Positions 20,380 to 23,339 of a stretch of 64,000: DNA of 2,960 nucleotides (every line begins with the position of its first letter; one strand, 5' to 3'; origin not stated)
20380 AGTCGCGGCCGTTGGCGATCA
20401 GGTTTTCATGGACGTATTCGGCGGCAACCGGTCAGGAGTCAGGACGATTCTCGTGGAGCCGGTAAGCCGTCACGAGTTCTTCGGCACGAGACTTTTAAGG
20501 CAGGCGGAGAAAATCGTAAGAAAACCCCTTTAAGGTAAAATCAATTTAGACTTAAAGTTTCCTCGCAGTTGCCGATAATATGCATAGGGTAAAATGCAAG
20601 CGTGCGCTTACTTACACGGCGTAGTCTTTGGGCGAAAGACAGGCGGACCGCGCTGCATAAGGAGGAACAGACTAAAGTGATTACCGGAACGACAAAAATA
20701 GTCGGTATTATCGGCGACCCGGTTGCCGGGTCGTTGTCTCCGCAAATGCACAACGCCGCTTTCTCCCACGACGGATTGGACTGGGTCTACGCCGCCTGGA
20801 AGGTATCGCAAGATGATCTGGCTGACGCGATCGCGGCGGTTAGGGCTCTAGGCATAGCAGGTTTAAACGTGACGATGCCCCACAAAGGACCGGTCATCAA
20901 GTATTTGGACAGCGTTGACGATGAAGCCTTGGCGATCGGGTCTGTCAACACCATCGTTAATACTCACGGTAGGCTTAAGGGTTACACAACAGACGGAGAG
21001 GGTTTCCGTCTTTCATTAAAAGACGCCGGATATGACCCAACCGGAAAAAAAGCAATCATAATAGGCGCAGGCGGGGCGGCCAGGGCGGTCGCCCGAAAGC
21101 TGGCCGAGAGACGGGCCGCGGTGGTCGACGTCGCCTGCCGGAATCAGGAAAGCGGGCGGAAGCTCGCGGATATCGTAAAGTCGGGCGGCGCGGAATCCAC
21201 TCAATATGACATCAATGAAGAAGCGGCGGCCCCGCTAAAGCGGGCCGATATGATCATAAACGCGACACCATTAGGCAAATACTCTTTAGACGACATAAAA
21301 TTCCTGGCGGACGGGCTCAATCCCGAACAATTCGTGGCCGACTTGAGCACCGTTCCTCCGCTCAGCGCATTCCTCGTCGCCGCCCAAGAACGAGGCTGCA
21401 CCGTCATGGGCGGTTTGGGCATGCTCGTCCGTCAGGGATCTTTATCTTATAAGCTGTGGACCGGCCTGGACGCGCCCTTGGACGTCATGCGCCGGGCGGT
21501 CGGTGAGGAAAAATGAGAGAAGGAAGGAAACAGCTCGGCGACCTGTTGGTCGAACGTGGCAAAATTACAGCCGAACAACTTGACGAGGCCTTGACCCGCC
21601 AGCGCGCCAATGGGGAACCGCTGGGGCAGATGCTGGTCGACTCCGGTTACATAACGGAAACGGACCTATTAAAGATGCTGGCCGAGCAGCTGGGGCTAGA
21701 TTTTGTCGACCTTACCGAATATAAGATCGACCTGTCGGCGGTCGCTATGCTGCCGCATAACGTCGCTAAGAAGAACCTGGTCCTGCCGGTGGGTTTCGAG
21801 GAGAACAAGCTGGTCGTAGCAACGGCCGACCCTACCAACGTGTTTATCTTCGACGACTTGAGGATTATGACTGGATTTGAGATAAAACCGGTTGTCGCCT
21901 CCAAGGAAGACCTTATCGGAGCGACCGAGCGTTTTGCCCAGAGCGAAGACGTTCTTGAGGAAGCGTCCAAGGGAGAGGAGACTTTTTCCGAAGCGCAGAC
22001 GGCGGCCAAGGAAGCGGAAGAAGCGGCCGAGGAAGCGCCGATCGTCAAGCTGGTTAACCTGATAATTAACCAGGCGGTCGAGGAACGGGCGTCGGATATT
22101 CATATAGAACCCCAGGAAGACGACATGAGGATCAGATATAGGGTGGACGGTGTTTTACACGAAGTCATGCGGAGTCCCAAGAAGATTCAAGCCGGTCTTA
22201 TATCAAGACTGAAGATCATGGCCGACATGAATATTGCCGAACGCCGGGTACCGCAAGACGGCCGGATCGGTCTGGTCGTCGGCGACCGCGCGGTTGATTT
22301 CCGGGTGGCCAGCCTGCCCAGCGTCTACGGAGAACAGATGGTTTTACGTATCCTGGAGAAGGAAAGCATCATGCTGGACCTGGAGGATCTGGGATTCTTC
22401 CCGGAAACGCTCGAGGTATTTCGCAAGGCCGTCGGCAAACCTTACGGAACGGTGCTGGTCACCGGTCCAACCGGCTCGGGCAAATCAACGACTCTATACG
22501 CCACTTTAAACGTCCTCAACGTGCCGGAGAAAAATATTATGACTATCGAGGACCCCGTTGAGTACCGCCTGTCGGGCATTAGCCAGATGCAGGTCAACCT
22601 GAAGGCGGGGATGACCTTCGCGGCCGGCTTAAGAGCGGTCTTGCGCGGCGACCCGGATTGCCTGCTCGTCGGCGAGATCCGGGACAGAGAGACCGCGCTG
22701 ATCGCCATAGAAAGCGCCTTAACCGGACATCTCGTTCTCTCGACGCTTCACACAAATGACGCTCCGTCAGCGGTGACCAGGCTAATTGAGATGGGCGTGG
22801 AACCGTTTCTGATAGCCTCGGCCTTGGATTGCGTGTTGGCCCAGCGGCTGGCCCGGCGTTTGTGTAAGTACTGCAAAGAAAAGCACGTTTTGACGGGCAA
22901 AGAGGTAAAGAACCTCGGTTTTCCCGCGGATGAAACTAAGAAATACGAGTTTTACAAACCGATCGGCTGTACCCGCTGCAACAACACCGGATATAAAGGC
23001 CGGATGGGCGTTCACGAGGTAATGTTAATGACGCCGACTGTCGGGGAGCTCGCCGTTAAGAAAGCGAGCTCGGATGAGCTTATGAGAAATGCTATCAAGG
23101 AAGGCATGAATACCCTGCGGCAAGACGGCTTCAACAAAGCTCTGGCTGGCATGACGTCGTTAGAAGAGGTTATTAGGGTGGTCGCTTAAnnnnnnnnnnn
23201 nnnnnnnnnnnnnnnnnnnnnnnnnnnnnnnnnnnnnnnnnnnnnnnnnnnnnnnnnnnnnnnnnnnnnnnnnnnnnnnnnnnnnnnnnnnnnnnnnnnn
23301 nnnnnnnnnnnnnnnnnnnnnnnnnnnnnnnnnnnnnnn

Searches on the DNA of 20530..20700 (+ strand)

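Call 41: search_rna_families(source=window, start=20530, end=20700, threshold=evalue, max_evalue=5)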
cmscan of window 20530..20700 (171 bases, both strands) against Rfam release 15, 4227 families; matches with E-value up to 5: 1.
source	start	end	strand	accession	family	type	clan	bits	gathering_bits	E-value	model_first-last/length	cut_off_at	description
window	20530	20574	-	RF01186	SNORD127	Gene; snRNA; snoRNA; CD-box;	-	16.9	45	2.8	1-45/86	3'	Small nucleolar RNA SNORD127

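Call 67: build_rna_model(alignment_id=A3)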
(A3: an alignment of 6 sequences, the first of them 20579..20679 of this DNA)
Model R1 built from alignment A3 (6 sequences, 111 columns); structure: RNAalifold consensus.
model positions 103; base pairs 20; branch points 2; effective number of sequences 1.61; information 0.59 bits per position. Calibrated on 0.2 Mb of random sequence (short: E-values are rough).
structure used (alignment columns):
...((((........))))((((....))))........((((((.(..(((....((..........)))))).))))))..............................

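Call 68: search_with_rna_model(model_id=R1, sources=[window, L081, L085, L089, L090, L091, L092, L093, L094, L095, L096, L021, L022, L030, L050, L025, L044, L074, L017, L039, L073], max_evalue=1)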
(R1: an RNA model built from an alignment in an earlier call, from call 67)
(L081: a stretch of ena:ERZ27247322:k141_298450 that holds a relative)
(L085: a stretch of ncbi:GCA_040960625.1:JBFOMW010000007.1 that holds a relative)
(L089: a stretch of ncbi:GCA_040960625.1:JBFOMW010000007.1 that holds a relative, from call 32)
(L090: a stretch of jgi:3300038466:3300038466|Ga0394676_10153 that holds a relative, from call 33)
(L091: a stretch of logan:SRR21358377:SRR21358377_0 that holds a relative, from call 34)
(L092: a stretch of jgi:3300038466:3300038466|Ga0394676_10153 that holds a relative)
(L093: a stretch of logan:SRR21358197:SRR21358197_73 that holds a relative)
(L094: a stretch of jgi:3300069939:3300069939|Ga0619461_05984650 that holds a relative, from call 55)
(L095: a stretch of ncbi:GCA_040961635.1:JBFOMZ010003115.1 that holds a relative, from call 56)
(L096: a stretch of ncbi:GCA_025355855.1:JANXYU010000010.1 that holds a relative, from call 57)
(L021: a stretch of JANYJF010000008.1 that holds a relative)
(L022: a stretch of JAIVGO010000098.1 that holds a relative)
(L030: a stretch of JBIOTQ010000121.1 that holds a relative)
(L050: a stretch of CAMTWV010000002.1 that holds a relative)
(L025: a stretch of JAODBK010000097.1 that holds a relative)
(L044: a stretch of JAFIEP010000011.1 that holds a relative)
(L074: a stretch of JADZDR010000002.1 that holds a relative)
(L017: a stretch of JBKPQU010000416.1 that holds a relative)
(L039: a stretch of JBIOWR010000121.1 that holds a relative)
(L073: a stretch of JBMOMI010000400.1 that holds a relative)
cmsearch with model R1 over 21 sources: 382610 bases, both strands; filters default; matches with E-value up to 1: 6.
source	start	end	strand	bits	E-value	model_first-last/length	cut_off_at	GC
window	20579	20679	+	106.9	5.3e-19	1-103/103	no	0.51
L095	7987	8087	+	105.8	8.9e-19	1-103/103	no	0.5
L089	9902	10003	+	102.3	4.5e-18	1-103/103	no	0.48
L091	9902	10003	+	99.9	1.4e-17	1-103/103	no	0.47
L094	7904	8003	+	94.8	1.5e-16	1-103/103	no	0.46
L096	7897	8003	+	63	4.3e-10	1-103/103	no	0.48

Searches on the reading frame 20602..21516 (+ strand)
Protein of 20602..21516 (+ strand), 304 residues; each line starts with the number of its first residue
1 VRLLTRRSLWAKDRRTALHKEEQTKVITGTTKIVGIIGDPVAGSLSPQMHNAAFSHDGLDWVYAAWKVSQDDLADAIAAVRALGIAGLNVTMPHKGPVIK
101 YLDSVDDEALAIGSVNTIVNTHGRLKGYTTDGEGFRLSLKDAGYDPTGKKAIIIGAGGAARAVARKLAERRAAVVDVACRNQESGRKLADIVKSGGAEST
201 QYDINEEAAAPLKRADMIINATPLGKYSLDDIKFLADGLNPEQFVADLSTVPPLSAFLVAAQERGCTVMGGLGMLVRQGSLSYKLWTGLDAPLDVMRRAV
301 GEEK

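Call 7: search_protein_families(library=pfam, proteins=[window:20602-21516:+], max_evalue=0.000001)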
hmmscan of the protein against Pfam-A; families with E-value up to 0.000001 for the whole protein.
window:20602-21516:+ (304 aa): 4 families
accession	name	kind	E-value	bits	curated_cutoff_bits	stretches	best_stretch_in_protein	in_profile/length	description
PF08501.16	Shikimate_dh_N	-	2.9e-28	98.3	27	1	36-118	1-83/83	Shikimate dehydrogenase substrate binding domain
PF18317.6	SDH_C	-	3e-12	46.5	25.8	1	271-300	1-30/31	Shikimate 5'-dehydrogenase C-terminal domain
PF01488.26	Shikimate_DH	-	1.2e-08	35.5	24.3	1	147-224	11-85/138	Shikimate / quinate 5-dehydrogenase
PF03435.24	Sacchrp_dh_NADP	-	3e-07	31.3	25.1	1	152-223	2-77/129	Saccharopine dehydrogenase NADP binding domain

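Call 29: find_related_loci(query=window:20602-21516:+, collection=metagenome_contigs, flank=6000)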
Query window:20602-21516:+ (304 aa) in metagenome_contigs; peptide patterns used: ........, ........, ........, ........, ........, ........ (x = any residue, [..] = any of these).
71 stretches matched a pattern; 1 encode a relative of the query (tblastn E <= 1e-3); 1 distinct loci.
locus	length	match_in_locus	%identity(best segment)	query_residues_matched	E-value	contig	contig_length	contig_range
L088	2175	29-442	31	126-282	1e-9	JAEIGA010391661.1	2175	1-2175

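Call 30: find_homologous_proteins(query=window:20602-21516:+, max_evalue=1e-30)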
Query window:20602-21516:+ (304 aa): 6496 proteins with E <= 1e-30 among 8000 candidates; the best 120 are listed.
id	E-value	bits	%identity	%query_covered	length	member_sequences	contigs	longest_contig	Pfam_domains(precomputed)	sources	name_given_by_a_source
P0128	3.5e-178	609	100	92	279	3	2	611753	PF08501.17,PF18317.7,PF03435.25,PF01488.27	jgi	-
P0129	2.9e-157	540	86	93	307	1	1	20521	PF08501.17,PF18317.7,PF03435.25,PF01488.27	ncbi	-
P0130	2.0e-149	515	84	92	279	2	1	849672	PF08501.17,PF18317.7,PF03435.25,PF01488.27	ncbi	-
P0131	3.1e-136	471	77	92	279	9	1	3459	PF08501.17,PF18317.7,PF03435.25,PF01488.27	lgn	-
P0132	4.0e-129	448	73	90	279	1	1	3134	PF08501.17,PF18317.7,PF03435.25,PF01488.27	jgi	jgi:shikimate dehydrogenase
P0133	9.1e-127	440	73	91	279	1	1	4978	PF08501.17,PF18317.7,PF01488.27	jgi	jgi:shikimate dehydrogenase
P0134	8.5e-126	437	71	91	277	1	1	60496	PF08501.17,PF18317.7,PF01488.27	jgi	jgi:shikimate dehydrogenase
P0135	9.1e-126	437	73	92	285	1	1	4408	PF08501.17,PF18317.7,PF03435.25,PF01488.27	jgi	jgi:shikimate dehydrogenase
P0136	4.4e-120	418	69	91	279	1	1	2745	PF08501.17,PF18317.7,PF03435.25,PF01488.27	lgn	-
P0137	2.5e-119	416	70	91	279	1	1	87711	PF08501.17,PF18317.7,PF03435.25,PF01488.27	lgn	-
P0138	2.9e-109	383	69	84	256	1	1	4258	PF08501.17,PF18317.7,PF01488.27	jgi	jgi:shikimate dehydrogenase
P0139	1.6e-91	325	56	91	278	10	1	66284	PF08501.17,PF18317.7,PF03435.25,PF01488.27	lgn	-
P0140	6.3e-91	323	59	91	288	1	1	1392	PF08501.17,PF18317.7,PF01488.27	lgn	-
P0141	5.3e-89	316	56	91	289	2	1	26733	PF08501.17,PF18317.7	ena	-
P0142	3.2e-88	314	57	90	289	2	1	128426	PF08501.17,PF18317.7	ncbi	-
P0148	2.4e-81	291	52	88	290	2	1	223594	PF08501.17,PF18317.7,PF01488.27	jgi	jgi:shikimate dehydrogenase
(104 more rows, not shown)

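Call 32: find_encoding_contigs(protein=P0130, flank=10000, max_places=1)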
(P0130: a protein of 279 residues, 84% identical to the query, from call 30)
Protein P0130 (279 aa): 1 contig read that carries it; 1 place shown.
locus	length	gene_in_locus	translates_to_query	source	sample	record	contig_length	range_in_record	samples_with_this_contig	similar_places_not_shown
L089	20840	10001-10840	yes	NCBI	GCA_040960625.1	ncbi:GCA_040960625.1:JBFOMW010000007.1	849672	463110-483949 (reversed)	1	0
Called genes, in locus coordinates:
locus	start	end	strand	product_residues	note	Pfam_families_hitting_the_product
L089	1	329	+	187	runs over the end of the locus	PF03729:DUF308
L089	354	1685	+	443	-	-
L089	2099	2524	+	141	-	PF00085:Thioredoxin (weak), PF13098:Thioredoxin_2 (weak)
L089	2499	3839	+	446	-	PF05496:RuvB_N, PF01078:Mg_chelatase (faint), PF00004:AAA, PF07728:AAA_5 (weak), PF13173:AAA_14 (faint), PF16193:AAA_assoc_2, PF12002:MgsA_C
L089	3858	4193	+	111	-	PF06103:DUF948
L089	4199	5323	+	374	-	PF01594:AI-2E_transport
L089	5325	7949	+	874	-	PF01411:tRNA-synt_2c, PF07973:tRNA_SAD, PF02272:DHHA1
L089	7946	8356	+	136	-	PF03652:RuvX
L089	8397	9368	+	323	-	PF02618:YceG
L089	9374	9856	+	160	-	PF00702:Hydrolase (weak), PF13242:Hydrolase_like (weak)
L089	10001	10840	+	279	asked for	PF08501:Shikimate_dh_N, PF01488:Shikimate_DH, PF03435:Sacchrp_dh_NADP (weak), PF18317:SDH_C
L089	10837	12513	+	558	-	PF05157:MshEN, PF00437:T2SSE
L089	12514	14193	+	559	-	PF05157:MshEN, PF00437:T2SSE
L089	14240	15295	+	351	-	PF00437:T2SSE, PF13401:AAA_22 (faint)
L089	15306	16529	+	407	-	PF28597:T2SSF_N, PF00482:T2SSF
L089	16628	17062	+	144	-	PF07963:N_methyl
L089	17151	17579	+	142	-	PF07963:N_methyl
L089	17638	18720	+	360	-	PF07963:N_methyl (weak), PF00041:fn3 (weak)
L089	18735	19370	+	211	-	PF07963:N_methyl (faint)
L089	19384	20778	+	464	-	-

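Call 33: find_encoding_contigs(protein=P0148, flank=10000, max_places=1)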
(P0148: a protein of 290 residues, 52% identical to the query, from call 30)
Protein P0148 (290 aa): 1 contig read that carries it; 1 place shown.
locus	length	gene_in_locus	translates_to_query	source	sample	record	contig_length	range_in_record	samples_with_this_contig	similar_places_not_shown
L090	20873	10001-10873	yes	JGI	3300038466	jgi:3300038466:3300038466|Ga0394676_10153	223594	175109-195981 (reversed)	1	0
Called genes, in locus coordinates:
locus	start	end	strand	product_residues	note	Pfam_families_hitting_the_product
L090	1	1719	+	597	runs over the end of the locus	PF01336:tRNA_anti-codon, PF00152:tRNA-synt_2, PF02938:GAD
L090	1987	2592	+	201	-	PF00085:Thioredoxin (weak), PF13098:Thioredoxin_2 (weak)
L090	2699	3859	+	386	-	PF00004:AAA, PF01078:Mg_chelatase (faint), PF05496:RuvB_N, PF07724:AAA_2 (weak), PF07728:AAA_5 (weak), PF13173:AAA_14 (weak), PF16193:AAA_assoc_2, PF12002:MgsA_C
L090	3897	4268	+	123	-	PF06103:DUF948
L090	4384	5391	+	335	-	PF01594:AI-2E_transport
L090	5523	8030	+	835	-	PF01411:tRNA-synt_2c, PF07973:tRNA_SAD, PF02272:DHHA1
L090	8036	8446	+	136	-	PF03652:RuvX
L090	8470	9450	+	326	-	PF02618:YceG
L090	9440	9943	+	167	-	PF09419:PGP_phosphatase (weak), PF00702:Hydrolase, PF13419:HAD_2 (weak), PF13242:Hydrolase_like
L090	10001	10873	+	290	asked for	PF08501:Shikimate_dh_N, PF01488:Shikimate_DH, PF18317:SDH_C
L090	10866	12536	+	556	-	PF05157:MshEN, PF00437:T2SSE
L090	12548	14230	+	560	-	PF05157:MshEN, PF00437:T2SSE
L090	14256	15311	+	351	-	PF00437:T2SSE, PF13555:AAA_29 (faint), PF13604:AAA_30 (faint), PF25199:nSTAND_NTPase5 (faint)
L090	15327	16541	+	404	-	PF28597:T2SSF_N, PF00482:T2SSF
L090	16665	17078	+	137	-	PF07963:N_methyl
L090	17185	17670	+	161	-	PF07963:N_methyl (weak)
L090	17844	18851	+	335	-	PF00041:fn3 (weak), PF25833:Fn3_SaeA_3rd (weak)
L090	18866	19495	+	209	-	-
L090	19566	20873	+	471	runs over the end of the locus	PF23981:DUF7305 (weak)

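Call 34: find_encoding_contigs(protein=P0137, flank=10000, max_places=1)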
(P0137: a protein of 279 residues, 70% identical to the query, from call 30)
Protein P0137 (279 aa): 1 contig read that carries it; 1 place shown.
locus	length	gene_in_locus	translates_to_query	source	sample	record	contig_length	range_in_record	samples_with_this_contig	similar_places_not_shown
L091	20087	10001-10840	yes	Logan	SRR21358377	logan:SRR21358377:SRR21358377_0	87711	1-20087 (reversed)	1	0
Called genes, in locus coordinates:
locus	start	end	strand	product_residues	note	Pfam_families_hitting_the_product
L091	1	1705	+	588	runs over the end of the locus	PF01336:tRNA_anti-codon, PF00152:tRNA-synt_2, PF02938:GAD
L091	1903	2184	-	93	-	-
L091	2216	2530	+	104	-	PF00085:Thioredoxin (weak), PF13098:Thioredoxin_2 (weak)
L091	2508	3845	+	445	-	PF05496:RuvB_N, PF00004:AAA, PF01078:Mg_chelatase (faint), PF07728:AAA_5 (weak), PF13173:AAA_14 (weak), PF16193:AAA_assoc_2, PF12002:MgsA_C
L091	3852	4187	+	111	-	PF06103:DUF948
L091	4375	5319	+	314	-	PF01594:AI-2E_transport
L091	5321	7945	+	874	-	PF01411:tRNA-synt_2c, PF07973:tRNA_SAD, PF02272:DHHA1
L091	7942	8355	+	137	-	PF03652:RuvX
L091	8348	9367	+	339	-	PF02618:YceG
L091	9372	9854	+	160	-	PF09419:PGP_phosphatase (weak), PF00702:Hydrolase (faint), PF13344:Hydrolase_6 (weak), PF13242:Hydrolase_like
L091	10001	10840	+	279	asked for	PF08501:Shikimate_dh_N, PF01488:Shikimate_DH, PF03435:Sacchrp_dh_NADP (weak), PF18317:SDH_C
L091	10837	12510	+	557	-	PF05157:MshEN, PF00437:T2SSE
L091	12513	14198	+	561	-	PF05157:MshEN, PF00437:T2SSE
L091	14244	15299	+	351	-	PF00437:T2SSE, PF13401:AAA_22 (faint), PF13555:AAA_29 (faint)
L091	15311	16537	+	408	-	PF28597:T2SSF_N, PF00482:T2SSF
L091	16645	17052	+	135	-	PF07963:N_methyl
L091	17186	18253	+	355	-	-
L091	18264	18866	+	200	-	-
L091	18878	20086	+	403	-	?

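Call 55: find_encoding_contigs(protein=P0134, flank=8000, max_places=1)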
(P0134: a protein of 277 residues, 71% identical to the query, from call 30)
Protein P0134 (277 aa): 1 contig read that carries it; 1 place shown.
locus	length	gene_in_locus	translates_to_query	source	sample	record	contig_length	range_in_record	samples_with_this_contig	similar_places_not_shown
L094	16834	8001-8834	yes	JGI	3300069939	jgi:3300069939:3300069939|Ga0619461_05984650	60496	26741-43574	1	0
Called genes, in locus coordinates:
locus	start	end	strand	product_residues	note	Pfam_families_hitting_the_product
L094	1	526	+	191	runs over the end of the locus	PF00085:Thioredoxin (weak)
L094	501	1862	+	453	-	PF05496:RuvB_N, PF01078:Mg_chelatase (faint), PF00004:AAA, PF07728:AAA_5 (weak), PF13173:AAA_14 (weak), PF16193:AAA_assoc_2, PF12002:MgsA_C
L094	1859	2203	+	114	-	PF06103:DUF948 (weak)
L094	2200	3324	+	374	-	PF01594:AI-2E_transport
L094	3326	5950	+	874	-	PF01411:tRNA-synt_2c, PF07973:tRNA_SAD, PF02272:DHHA1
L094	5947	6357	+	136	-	PF03652:RuvX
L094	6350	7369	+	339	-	PF02618:YceG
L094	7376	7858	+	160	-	PF09419:PGP_phosphatase (weak), PF00702:Hydrolase, PF13419:HAD_2 (faint), PF13242:Hydrolase_like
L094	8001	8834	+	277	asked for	PF08501:Shikimate_dh_N, PF01488:Shikimate_DH, PF18317:SDH_C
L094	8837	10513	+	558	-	PF05157:MshEN, PF00437:T2SSE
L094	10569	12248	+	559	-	PF05157:MshEN, PF00437:T2SSE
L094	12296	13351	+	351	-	PF00437:T2SSE, PF13401:AAA_22 (faint)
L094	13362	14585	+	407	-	PF28597:T2SSF_N, PF00482:T2SSF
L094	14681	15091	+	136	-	PF07963:N_methyl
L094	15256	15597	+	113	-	PF11969:DcpS_C, PF01230:HIT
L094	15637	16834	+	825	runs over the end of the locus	PF00483:NTP_transferase, PF25084:LbH_EIF2B, PF25087:GMPPB_C, PF00132:Hexapep (weak), PF24894:Hexapep_GlmU (weak), PF02878:PGM_PMM_I, PF02879:PGM_PMM_II, PF02880:PGM_PMM_III, +2 more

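Call 56: find_encoding_contigs(protein=P0129, flank=8000, max_places=1)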
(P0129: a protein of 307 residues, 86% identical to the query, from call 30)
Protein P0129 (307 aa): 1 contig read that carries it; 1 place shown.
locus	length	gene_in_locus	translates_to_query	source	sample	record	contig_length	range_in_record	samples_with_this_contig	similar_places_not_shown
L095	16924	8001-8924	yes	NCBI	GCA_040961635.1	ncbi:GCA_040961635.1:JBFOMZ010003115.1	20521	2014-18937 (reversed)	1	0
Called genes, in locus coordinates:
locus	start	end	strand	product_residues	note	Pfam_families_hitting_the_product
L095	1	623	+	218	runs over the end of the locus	PF00085:Thioredoxin (weak)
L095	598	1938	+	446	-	PF01078:Mg_chelatase (faint), PF05496:RuvB_N, PF00004:AAA, PF07728:AAA_5 (weak), PF16193:AAA_assoc_2, PF12002:MgsA_C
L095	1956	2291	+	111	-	PF06103:DUF948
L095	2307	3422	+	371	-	PF01594:AI-2E_transport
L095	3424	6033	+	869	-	PF01411:tRNA-synt_2c, PF07973:tRNA_SAD, PF02272:DHHA1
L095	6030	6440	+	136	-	PF03652:RuvX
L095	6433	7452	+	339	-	PF02618:YceG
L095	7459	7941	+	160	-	PF09419:PGP_phosphatase (weak), PF00702:Hydrolase, PF13242:Hydrolase_like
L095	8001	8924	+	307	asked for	PF08501:Shikimate_dh_N, PF01488:Shikimate_DH, PF03435:Sacchrp_dh_NADP (weak), PF18317:SDH_C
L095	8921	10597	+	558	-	PF05157:MshEN, PF00437:T2SSE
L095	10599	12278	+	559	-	PF05157:MshEN, PF00437:T2SSE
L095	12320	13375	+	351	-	PF00437:T2SSE, PF13401:AAA_22 (faint)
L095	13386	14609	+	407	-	PF28597:T2SSF_N, PF00482:T2SSF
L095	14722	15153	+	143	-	PF07963:N_methyl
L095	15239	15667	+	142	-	PF07963:N_methyl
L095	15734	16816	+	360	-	PF07963:N_methyl (faint), PF00041:fn3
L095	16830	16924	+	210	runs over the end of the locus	-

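Call 57: find_encoding_contigs(protein=P0142, flank=8000, max_places=1)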
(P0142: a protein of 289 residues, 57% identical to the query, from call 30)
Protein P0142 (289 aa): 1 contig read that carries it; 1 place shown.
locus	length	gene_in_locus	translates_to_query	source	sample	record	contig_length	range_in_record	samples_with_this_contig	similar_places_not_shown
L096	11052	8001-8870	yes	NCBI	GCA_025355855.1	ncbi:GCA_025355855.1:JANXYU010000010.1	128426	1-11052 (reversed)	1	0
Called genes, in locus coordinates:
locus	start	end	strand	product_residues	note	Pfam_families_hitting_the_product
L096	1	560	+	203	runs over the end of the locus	PF00085:Thioredoxin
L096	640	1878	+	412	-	PF01078:Mg_chelatase (faint), PF05496:RuvB_N, PF07728:AAA_5 (weak), PF00004:AAA, PF16193:AAA_assoc_2, PF12002:MgsA_C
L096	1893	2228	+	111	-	PF06103:DUF948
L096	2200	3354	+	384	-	PF01594:AI-2E_transport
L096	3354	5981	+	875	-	PF01411:tRNA-synt_2c, PF07973:tRNA_SAD, PF02272:DHHA1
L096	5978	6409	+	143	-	PF03652:RuvX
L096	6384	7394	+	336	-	PF02618:YceG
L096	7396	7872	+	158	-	PF09419:PGP_phosphatase (weak), PF00702:Hydrolase, PF13242:Hydrolase_like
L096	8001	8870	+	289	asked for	PF08501:Shikimate_dh_N, PF18317:SDH_C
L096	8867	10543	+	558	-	PF05157:MshEN, PF00437:T2SSE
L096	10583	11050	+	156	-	?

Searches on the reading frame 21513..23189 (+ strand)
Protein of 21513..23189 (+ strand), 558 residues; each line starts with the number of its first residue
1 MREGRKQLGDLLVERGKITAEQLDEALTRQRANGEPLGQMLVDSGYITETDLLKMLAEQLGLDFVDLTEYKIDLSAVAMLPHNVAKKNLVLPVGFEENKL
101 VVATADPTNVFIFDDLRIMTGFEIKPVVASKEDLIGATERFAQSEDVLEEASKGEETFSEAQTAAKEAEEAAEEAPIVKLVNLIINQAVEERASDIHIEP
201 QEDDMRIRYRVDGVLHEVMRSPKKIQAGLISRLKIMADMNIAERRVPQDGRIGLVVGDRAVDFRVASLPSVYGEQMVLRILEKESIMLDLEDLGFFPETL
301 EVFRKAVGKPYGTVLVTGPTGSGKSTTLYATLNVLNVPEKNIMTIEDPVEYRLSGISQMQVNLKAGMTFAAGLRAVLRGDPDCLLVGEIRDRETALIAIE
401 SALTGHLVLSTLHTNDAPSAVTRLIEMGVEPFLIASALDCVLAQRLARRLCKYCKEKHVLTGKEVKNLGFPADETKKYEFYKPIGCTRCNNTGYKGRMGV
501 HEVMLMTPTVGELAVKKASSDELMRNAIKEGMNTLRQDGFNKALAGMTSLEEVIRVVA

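Call 7: search_protein_families(library=pfam, proteins=[window:21513-23189:+], max_evalue=0.000001)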
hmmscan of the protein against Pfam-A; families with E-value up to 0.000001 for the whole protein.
window:21513-23189:+ (558 aa): 2 families
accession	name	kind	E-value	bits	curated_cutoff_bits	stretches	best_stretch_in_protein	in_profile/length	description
PF00437.27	T2SSE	-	5.6e-142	473.2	24.9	1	171-555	2-370/370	Type II/IV secretion system protein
PF05157.20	MshEN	-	1.4e-20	73.5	23.1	1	60-146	1-88/90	MshEN domain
